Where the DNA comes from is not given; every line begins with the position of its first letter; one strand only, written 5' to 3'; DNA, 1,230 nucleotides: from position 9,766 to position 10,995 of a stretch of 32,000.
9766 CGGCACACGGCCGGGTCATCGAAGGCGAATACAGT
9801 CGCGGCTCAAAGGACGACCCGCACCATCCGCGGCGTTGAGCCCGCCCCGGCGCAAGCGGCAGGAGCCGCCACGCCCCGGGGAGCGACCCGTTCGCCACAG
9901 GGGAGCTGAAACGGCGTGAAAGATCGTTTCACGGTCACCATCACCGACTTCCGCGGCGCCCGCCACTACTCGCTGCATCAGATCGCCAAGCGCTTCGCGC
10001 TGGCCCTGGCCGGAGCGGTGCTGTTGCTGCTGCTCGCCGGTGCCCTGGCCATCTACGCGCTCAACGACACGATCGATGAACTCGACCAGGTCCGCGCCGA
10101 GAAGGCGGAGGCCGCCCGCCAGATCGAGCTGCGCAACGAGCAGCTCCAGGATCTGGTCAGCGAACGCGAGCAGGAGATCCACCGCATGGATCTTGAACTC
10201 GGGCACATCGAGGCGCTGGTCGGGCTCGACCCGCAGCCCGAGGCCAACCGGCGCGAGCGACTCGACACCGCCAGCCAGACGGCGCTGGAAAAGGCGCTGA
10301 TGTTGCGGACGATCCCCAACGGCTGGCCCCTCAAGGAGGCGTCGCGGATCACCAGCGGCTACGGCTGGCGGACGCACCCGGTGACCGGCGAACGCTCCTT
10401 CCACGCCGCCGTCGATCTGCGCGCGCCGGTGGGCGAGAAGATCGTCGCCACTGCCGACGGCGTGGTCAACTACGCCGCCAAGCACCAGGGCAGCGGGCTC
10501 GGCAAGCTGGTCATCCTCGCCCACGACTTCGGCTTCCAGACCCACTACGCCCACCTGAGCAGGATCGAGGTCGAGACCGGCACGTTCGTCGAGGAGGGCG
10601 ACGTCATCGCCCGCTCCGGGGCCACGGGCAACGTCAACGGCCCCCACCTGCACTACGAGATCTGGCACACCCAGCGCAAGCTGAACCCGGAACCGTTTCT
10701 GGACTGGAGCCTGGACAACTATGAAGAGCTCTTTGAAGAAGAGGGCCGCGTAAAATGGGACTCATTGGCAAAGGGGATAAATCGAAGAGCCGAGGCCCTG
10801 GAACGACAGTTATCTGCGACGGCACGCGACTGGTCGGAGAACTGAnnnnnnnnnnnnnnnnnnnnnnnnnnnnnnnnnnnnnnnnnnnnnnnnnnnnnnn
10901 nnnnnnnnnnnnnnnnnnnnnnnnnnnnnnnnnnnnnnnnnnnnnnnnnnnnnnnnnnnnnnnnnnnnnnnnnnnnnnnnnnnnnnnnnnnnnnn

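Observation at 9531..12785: An M23 endopeptidase-bactofilin pair joined in one co-directional unit to a chromosomal ParM-like actin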

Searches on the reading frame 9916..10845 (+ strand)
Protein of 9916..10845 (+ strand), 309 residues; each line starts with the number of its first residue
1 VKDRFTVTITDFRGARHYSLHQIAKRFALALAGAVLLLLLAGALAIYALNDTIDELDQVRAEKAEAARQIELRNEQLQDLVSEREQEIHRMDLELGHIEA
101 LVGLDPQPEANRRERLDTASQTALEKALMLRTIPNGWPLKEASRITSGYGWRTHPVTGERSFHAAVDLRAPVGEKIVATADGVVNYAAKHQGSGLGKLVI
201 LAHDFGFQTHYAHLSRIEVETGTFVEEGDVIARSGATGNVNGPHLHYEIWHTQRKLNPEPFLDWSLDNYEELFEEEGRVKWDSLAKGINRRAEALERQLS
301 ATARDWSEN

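Call 3: search_protein_families(library=pfam, proteins=[window:9916-10845:+], max_evalue=0.01)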
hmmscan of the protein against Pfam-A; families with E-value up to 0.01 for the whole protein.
window:9916-10845:+ (309 aa): 2 families
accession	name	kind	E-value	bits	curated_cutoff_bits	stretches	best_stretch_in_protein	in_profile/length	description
PF01551.29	Peptidase_M23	-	6.8e-30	103.6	28.7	1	162-258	2-96/96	Peptidase family M23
PF02203.21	TarH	-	0.002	18.5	25.2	1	22-71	6-55/177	Tar ligand binding domain homologue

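Call 4: search_protein_families(library=ncbifam, proteins=[window:9916-10845:+], max_evalue=0.01)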
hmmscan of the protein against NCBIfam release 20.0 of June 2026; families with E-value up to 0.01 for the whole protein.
window:9916-10845:+ (309 aa): 15 families
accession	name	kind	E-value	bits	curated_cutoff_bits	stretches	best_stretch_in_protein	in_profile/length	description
NF053825.1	PdgNdpepShyA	equivalog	8.1e-28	97.3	700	1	137-258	269-389/425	peptidoglycan DD-endopeptidase ShyA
NF052530.1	Heli_ShapePgp3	exception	5.9e-26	91.2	300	1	142-262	146-264/270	peptidoglycan metallopeptidase Pgp3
NF008652.0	PRK11649.1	equivalog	1.8e-25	89.5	341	1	137-258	286-406/439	murein DD-endopeptidase MepM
NF053824.1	PdgNdpepShyC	equivalog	2.5e-22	79.4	700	1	144-249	276-380/429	peptidoglycan DD-endopeptidase ShyC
NF052336.1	PdgHdaseHSB100310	equivalog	7.4e-21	74.8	500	1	137-254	37-146/316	peptidoglycan hydrolase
NF050804.1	CellDivDipMCaul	equivalog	1.5e-17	63.7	900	1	137-250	509-614/634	cell division endopeptidase DipM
NF041208.1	celldiv_DipM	equivalog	2.6e-15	56.6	740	1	143-262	304-417/419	cell division endopeptidase DipM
NF052529.1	PG_M23_Pgp6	exception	3.8e-15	55.5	600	1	69-272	238-444/452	peptidoglycan metallopeptidase Pgp6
NF053738.1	S2SprSpoIIQBc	equivalog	1.2e-13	51.3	250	1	176-268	137-229/232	stage II sporulation protein SpoIIQ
NF008644.1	PRK11637.1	equivalog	2.8e-10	39.7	270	1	121-262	243-383/385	murein hydrolase activator EnvC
NF040883.1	amid_act_ActS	equivalog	3e-10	39.8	375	1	165-262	138-233/242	amidase activator ActS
NF008123.1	PRK10871.1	equivalog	2.2e-09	37.2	311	1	165-262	267-362/365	murein hydrolase activator NlpD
NF004799.0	PRK06148.1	subfamily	5.2e-08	31.3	1128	1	140-252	417-540/1015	hypothetical protein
NF047755.1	LIC_10271_M23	exception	1.4e-05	24.9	180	1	163-259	117-206/207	LIC_10271 family cell wall hydrolase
NF047657.1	CellWlHdaseLepto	equivalog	0.0077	15.7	400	0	193-232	156-195/221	hypothetical protein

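Call 58: find_homologous_proteins(query=window:9916-10845:+, max_evalue=1e-10)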
Query window:9916-10845:+ (309 aa): 717 proteins with E <= 1e-10 among 8000 candidates; the best 120 are listed.
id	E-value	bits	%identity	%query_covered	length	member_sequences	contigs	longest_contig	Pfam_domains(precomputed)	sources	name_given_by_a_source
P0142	2.7e-202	688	100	100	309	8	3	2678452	PF01551.30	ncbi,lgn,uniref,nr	ncbi:M23 family metallopeptidase [Halorhodospira halophila]|uniref:Peptidase M23B n=1 Tax=Halorhodos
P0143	1.3e-173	594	84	100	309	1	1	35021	PF01551.30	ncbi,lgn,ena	-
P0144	2.2e-157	541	77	100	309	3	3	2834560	PF01551.30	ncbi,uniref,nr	ncbi:M23 family metallopeptidase [Halorhodospira halochloris]|uniref:Peptidase n=1 Tax=Halorhodospir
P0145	6.0e-154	530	75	100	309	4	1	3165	PF01551.30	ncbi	ncbi:MAG: M23 family metallopeptidase [Halorhodospira sp.]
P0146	7.1e-148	510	73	100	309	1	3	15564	PF01551.30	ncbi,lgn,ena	-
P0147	9.9e-148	509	73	100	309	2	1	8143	PF01551.30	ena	-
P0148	8.9e-144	496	70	100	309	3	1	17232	PF01551.30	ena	-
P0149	2.0e-143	495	70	100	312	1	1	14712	PF01551.30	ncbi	-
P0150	5.3e-143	494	71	100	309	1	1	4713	PF01551.30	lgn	-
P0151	9.4e-143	493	71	100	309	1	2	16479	PF01551.30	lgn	-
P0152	1.2e-136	473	67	100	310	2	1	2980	PF01551.30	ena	-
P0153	1.2e-133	463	70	100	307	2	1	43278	PF01551.30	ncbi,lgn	-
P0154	5.0e-132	458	70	99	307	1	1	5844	PF01551.30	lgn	-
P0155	3.6e-131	455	69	94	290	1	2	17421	PF01551.30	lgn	-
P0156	1.9e-130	452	69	99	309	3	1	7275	PF01551.30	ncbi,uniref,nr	ncbi:peptidoglycan DD-metalloendopeptidase family protein [Halorhodospira neutriphila]|uniref:Peptid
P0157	4.0e-128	445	72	89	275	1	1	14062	PF01551.30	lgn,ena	-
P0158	2.4e-118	413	64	90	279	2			PF01551.30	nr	nr:M23 family metallopeptidase [Halorhodospira abdelmalekii]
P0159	7.4e-113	395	58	100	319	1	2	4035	PF01551.30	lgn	-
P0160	1.3e-112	394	58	100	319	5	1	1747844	PF01551.30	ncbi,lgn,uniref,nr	ncbi:peptidase M23-like protein [Alkalispirillum mobile]|uniref:Peptidase M23-like protein n=1 Tax=A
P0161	3.9e-107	376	56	96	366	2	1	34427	PF01551.30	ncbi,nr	ncbi:hypothetical protein CKO15_09180 [Halorhodospira abdelmalekii]|nr:hypothetical protein [Halorho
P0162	3.2e-96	340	51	97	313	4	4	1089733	PF01551.30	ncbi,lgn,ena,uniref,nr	ncbi:M23 family metallopeptidase [Aquisalimonas sp.]|uniref:M23 family metallopeptidase n=1 Tax=uncl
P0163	4.1e-94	333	52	94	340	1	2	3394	PF01551.30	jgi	jgi:murein DD-endopeptidase MepM/ murein hydrolase activator NlpD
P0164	9.5e-94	332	48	100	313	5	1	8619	PF01551.30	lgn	-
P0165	1.3e-93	332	52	97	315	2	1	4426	PF01551.30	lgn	-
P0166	6.1e-93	329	50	97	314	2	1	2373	PF01551.30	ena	-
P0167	8.3e-93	329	50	100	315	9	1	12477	PF01551.30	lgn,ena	-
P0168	9.0e-93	329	52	94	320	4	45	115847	PF01551.30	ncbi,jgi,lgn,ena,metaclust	jgi:Membrane proteins related to metalloendopeptidases|metaclust:\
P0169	9.4e-93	329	52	97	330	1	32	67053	PF01551.30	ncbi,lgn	-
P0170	1.2e-92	328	50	97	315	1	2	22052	PF01551.30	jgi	jgi:murein DD-endopeptidase MepM/ murein hydrolase activator NlpD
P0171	1.2e-92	328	52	97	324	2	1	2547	PF01551.30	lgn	-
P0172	2.8e-92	327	51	100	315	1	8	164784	PF01551.30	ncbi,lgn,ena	-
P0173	2.9e-92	327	52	97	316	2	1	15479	PF01551.30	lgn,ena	-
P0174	3.7e-92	327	50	99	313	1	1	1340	PF01551.30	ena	-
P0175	6.8e-92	326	50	97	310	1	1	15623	PF01551.30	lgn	-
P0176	2.7e-91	324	51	97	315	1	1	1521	PF01551.30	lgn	-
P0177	2.8e-91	324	49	99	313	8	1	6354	PF01551.30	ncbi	-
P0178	1.0e-90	322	50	97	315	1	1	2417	PF01551.30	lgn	-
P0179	2.8e-90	321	49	100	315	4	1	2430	PF01551.30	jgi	jgi:septal ring factor EnvC (AmiA/AmiB activator)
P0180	2.9e-90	320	50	97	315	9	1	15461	PF01551.30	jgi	-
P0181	7.2e-90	319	52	97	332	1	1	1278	PF01551.30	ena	-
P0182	1.1e-89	319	50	94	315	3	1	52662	PF01551.30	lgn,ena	-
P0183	1.8e-89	318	50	97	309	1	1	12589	PF01551.30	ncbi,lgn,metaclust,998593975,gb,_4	metaclust:\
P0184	2.6e-89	317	49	97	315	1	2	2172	PF01551.30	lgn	-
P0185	2.6e-89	317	49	100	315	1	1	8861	PF01551.30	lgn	-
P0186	4.7e-89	317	52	100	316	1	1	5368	PF01551.30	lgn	-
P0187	5.4e-89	316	51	97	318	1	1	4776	PF01551.30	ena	-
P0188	7.8e-89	316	50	97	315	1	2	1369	PF01551.30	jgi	jgi:murein DD-endopeptidase MepM/ murein hydrolase activator NlpD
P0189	1.4e-88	315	49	100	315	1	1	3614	PF01551.30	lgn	-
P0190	2.5e-88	314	50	95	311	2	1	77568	PF01551.30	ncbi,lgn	ncbi:MAG: M23 family metallopeptidase [Aquisalimonadaceae bacterium]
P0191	3.5e-88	314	49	100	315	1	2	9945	PF01551.30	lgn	-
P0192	4.0e-88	313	49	95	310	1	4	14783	PF01551.30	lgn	-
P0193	4.9e-88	313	52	100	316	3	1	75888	PF01551.30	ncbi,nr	ncbi:peptidoglycan DD-metalloendopeptidase family protein [Ectothiorhodospiraceae bacterium WFHF3C12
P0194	6.1e-88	313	62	73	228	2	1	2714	PF01551.30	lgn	-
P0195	2.0e-87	311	48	100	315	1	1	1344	PF01551.30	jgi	jgi:murein DD-endopeptidase MepM/ murein hydrolase activator NlpD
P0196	1.5e-86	308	47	99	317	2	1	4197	PF01551.30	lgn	-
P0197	3.5e-86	307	51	100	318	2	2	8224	PF01551.30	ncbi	ncbi:MAG: peptidoglycan DD-metalloendopeptidase family protein [Ectothiorhodospiraceae bacterium]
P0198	3.5e-86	307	50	95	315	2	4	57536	PF01551.30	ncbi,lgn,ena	-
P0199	9.0e-86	306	47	100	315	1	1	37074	PF01551.30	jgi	jgi:murein DD-endopeptidase MepM/ murein hydrolase activator NlpD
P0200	6.6e-85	303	51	89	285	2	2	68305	PF01551.30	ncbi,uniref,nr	ncbi:M23 family metallopeptidase [Alkalilimnicola ehrlichii]|uniref:M23 family metallopeptidase n=1 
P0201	9.0e-85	302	47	98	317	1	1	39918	PF01551.30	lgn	-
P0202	1.5e-83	298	46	99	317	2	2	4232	PF01551.30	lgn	-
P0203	1.0e-82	296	47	97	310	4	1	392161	PF01551.30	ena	-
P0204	1.7e-82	295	46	97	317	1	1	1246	PF01551.30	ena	-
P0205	8.3e-82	293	47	97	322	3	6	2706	PF01551.30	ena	-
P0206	9.0e-80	286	44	99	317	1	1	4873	PF01551.30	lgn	-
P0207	9.9e-80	286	46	99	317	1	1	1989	PF01551.30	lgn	-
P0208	3.0e-79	284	46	100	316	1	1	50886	PF01551.30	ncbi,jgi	jgi:murein DD-endopeptidase MepM/ murein hydrolase activator NlpD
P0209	7.2e-79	283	45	96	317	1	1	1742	PF01551.30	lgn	-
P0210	5.1e-78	280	45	100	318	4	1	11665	PF01551.30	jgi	jgi:murein DD-endopeptidase MepM/ murein hydrolase activator NlpD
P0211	6.0e-78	280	44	97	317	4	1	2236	PF01551.30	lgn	-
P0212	1.6e-77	279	43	100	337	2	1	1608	PF01551.30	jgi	-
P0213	9.3e-77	276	43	97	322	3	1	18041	PF01551.30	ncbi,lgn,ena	-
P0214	6.4e-76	273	46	100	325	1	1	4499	PF01551.30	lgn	-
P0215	9.4e-76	273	43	94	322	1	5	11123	PF01551.30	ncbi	-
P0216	1.0e-75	273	44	97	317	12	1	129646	PF01551.30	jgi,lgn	jgi:murein DD-endopeptidase MepM/ murein hydrolase activator NlpD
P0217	2.1e-75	272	43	97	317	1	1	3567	PF01551.30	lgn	-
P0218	1.1e-74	269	43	100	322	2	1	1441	PF01551.30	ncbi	-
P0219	2.1e-74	268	44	96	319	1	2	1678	PF01551.30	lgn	-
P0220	4.7e-74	267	44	99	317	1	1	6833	PF01551.30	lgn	-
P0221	9.5e-74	266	43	99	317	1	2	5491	PF01551.30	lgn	-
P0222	1.7e-73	265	44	97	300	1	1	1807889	PF01551.30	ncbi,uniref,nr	ncbi:M23 family metallopeptidase [Nitrosophilus alvini]|uniref:M23 family metallopeptidase n=1 Tax=N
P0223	2.1e-73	265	41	96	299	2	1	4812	PF01551.30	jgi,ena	-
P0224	3.7e-73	264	44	100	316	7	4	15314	PF01551.30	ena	-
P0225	1.2e-72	263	43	99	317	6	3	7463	PF01551.30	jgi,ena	-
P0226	2.2e-72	262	42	95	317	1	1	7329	PF01551.30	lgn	-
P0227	9.2e-72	260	52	83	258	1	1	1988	PF01551.30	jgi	jgi:murein DD-endopeptidase MepM/ murein hydrolase activator NlpD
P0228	3.4e-71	258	43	97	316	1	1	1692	PF01551.30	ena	-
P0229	1.9e-70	255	42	99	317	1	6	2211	PF01551.30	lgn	-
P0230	4.0e-70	254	42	97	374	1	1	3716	PF01551.30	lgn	-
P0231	1.5e-69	253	43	96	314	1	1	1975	PF01551.30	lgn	-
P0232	5.1e-68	247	43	94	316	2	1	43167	PF01551.30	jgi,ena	-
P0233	5.5e-68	247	41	96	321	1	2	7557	PF01551.30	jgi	jgi:murein DD-endopeptidase MepM/ murein hydrolase activator NlpD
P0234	7.1e-68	247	40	94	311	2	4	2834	PF01551.30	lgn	-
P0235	1.5e-67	246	41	93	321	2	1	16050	PF01551.30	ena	-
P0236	1.1e-66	243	41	93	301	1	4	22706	PF01551.30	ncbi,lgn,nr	ncbi:MAG: M23 family metallopeptidase [Campylobacteraceae bacterium]|nr:M23 family metallopeptidase 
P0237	1.9e-66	242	37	94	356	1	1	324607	PF01551.30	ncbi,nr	ncbi:MAG: peptidoglycan DD-metalloendopeptidase family protein [Magnetococcales bacterium]|nr:peptid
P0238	5.3e-66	241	39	100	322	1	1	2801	PF01551.30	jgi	-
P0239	2.2e-65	239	39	95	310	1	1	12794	PF01551.30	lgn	-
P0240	3.0e-65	238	49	75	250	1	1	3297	PF01551.30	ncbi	ncbi:MAG: M23 family metallopeptidase, partial [Wenzhouxiangella sp.]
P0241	5.5e-65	238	43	88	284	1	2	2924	PF01551.30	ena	-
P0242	1.1e-64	237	37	96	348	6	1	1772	PF01551.30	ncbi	-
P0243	1.9e-64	236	40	92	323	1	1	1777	PF01551.30,PF05531.18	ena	-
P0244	2.2e-64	236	40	93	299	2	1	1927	PF01551.30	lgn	-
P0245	2.3e-64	236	39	97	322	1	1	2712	PF01551.30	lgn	-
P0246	4.1e-64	235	38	96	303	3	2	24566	PF01551.30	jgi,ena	-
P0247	1.1e-63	233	39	96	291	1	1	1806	PF01551.30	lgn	-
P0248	1.4e-63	233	45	89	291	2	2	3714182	PF01551.30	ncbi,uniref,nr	ncbi:M23 family metallopeptidase [Spongiibacter taiwanensis]|uniref:M23 family metallopeptidase n=1 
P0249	6.1e-63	231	39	98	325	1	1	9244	PF01551.30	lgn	-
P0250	4.6e-62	228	40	94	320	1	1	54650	PF01551.30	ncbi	-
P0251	5.3e-61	224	37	96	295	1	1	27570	PF01551.30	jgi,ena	-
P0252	1.2e-60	223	38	93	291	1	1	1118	PF01551.30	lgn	-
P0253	1.6e-60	223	40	96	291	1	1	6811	PF01551.30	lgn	-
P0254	2.1e-60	222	39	96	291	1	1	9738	PF01551.30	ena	-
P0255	2.2e-60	222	39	93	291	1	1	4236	PF01551.30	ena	-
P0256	2.7e-60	222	38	97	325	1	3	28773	PF01551.30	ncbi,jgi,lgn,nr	ncbi:MAG: peptidoglycan DD-metalloendopeptidase family protein [Thiomicrorhabdus sp.]|nr:peptidoglyc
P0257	3.0e-60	222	40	96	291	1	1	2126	PF01551.30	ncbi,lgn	-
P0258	5.7e-60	221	40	96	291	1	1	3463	PF01551.30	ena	-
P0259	7.3e-60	221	36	96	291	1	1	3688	PF01551.30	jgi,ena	-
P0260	8.3e-60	221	37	96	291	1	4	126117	PF01551.30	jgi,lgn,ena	-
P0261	1.4e-59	220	36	96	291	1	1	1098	PF01551.30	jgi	-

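Call 60: find_encoding_contigs(protein=P0162, flank=4000, max_places=2)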
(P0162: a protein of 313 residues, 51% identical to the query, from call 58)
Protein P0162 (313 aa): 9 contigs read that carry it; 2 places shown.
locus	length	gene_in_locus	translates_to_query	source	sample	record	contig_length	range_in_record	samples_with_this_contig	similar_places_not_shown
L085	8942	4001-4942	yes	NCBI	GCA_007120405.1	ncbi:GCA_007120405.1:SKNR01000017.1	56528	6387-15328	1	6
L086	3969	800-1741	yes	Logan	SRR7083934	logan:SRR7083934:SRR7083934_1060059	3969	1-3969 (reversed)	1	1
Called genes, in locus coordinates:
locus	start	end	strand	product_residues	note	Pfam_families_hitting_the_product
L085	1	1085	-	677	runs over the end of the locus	PF11992:TgpA_N, PF01841:Transglut_core, PF13559:DUF4129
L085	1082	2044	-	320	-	-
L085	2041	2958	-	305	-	PF20030:bpMoxR (faint), PF00004:AAA (faint), PF07726:AAA_3, PF07728:AAA_5, PF17863:AAA_lid_2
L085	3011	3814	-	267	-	PF00072:Response_reg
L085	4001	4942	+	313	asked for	PF01551:Peptidase_M23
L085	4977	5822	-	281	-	PF10609:ParA (weak), PF13614:AAA_31, PF20720:nSTAND3 (weak), PF01656:CbiA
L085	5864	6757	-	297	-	PF00126:HTH_1, PF03466:LysR_substrate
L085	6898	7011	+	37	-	-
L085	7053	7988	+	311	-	PF00903:Glyoxalase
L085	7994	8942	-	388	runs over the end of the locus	PF01545:Cation_efflux, PF16916:ZT_dimer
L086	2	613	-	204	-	?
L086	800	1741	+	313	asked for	PF01551:Peptidase_M23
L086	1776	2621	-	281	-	PF10609:ParA (weak), PF13614:AAA_31, PF20720:nSTAND3 (weak), PF01656:CbiA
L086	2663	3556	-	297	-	PF00126:HTH_1, PF03466:LysR_substrate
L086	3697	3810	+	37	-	-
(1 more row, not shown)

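Call 61: find_encoding_contigs(protein=P0160, flank=4000, max_places=2)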
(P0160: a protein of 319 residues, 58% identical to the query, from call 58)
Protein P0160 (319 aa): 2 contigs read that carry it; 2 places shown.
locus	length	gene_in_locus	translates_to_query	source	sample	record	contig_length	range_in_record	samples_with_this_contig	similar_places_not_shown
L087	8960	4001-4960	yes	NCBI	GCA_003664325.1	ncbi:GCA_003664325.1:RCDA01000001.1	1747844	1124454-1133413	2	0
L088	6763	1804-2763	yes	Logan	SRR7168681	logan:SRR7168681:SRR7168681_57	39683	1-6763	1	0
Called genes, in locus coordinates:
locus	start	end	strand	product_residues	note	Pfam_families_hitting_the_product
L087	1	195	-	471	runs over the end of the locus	PF22458:RsmF-B_ferredox (weak), PF01728:FtsJ (weak), PF01189:Methyltr_RsmB-F, PF13847:Methyltransf_31, PF13649:Methyltransf_25 (weak)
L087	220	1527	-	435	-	PF11902:DUF3422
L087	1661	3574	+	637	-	PF00005:ABC_tran, PF02463:SMC_N (faint), PF03193:RsgA_GTPase (faint), PF01926:MMR_HSR1 (faint), PF13304:AAA_21 (weak), PF12848:ABC_tran_Xtn, PF00005:ABC_tran, PF16326:ABC_tran_CTD, +1 more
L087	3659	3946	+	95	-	-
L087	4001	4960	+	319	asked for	PF01551:Peptidase_M23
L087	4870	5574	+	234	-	PF04519:Bactofilin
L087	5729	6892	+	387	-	PF17989:ALP_N, PF21522:MreB-like_C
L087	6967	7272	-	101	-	PF00076:RRM_1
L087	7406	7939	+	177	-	-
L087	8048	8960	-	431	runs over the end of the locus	PF02844:GARS_N, PF01071:GARS_A, PF02843:GARS_C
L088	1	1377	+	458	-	?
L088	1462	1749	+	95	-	-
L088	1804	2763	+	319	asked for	PF01551:Peptidase_M23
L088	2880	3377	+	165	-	PF04519:Bactofilin (weak)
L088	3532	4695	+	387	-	PF17989:ALP_N, PF21522:MreB-like_C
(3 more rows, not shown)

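Call 62: find_encoding_contigs(protein=P0200, flank=4000, max_places=1)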
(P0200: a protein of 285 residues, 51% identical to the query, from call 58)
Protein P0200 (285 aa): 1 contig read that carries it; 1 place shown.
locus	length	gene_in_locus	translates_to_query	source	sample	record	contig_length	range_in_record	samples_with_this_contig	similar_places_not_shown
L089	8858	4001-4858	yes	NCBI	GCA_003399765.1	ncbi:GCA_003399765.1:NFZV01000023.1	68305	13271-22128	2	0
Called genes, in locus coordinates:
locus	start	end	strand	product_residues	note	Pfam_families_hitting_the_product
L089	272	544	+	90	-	PF00076:RRM_1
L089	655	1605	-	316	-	PF13487:HD_5, PF01966:HD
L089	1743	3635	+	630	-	PF00005:ABC_tran, PF02463:SMC_N (faint), PF03193:RsgA_GTPase (faint), PF13175:AAA_15 (faint), PF13191:AAA_16 (faint), PF12848:ABC_tran_Xtn, PF00005:ABC_tran, PF16326:ABC_tran_CTD, +6 more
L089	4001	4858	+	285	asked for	PF01551:Peptidase_M23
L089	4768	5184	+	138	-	PF04519:Bactofilin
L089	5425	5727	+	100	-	-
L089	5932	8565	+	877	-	PF05231:MASE1, PF00989:PAS, PF13188:PAS_8, PF08447:PAS_3, PF08448:PAS_4, PF13426:PAS_9, PF00990:GGDEF, PF00563:EAL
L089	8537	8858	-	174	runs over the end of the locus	-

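Call 63: find_encoding_contigs(protein=P0222, flank=4000, max_places=1)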
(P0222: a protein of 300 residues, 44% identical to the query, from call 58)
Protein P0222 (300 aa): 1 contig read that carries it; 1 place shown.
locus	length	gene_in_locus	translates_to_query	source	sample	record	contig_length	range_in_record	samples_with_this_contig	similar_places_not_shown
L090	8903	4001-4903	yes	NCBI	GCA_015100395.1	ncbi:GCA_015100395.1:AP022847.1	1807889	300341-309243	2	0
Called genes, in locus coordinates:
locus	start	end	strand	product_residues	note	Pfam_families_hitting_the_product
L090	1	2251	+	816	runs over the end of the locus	PF00133:tRNA-synt_1, PF01921:tRNA-synt_1f (faint), PF01406:tRNA-synt_1e (faint), PF09334:tRNA-synt_1g, PF13603:tRNA-synt_1_2, PF00133:tRNA-synt_1, PF09334:tRNA-synt_1g (weak), PF08264:Anticodon_1 (weak)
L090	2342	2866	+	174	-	PF04390:LptE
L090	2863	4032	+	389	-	PF08245:Mur_ligase_M (faint)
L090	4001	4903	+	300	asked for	PF01551:Peptidase_M23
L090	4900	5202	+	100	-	PF04519:Bactofilin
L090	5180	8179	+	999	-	PF17757:UvrB_inter, PF02559:CarD_TRCF_RID, PF00270:DEAD, PF04851:ResIII, PF00271:Helicase_C, PF03461:TRCF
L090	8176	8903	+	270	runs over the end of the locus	PF00149:Metallophos (weak), PF13277:YmdB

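Call 74: search_protein_families(library=pfam, proteins=[L087:3659-3946:+, L087:7406-7939:+], max_evalue=0.01)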
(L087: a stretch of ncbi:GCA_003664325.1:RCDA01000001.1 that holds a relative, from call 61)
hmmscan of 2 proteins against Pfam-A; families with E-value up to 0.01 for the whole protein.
L087:3659-3946:+ (95 aa): 1 family
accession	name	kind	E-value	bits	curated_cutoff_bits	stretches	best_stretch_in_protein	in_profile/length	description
PF07332.16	Phage_holin_3_6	-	0.0057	17.1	28.4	1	11-64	33-98/116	Putative Actinobacterial Holin-X, holin superfamily III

L087:7406-7939:+ (177 aa): 1 family
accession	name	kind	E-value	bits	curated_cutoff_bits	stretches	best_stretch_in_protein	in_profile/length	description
PF09361.15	Phasin_2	-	6.5e-16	58.8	24.9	1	14-114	1-98/100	Phasin protein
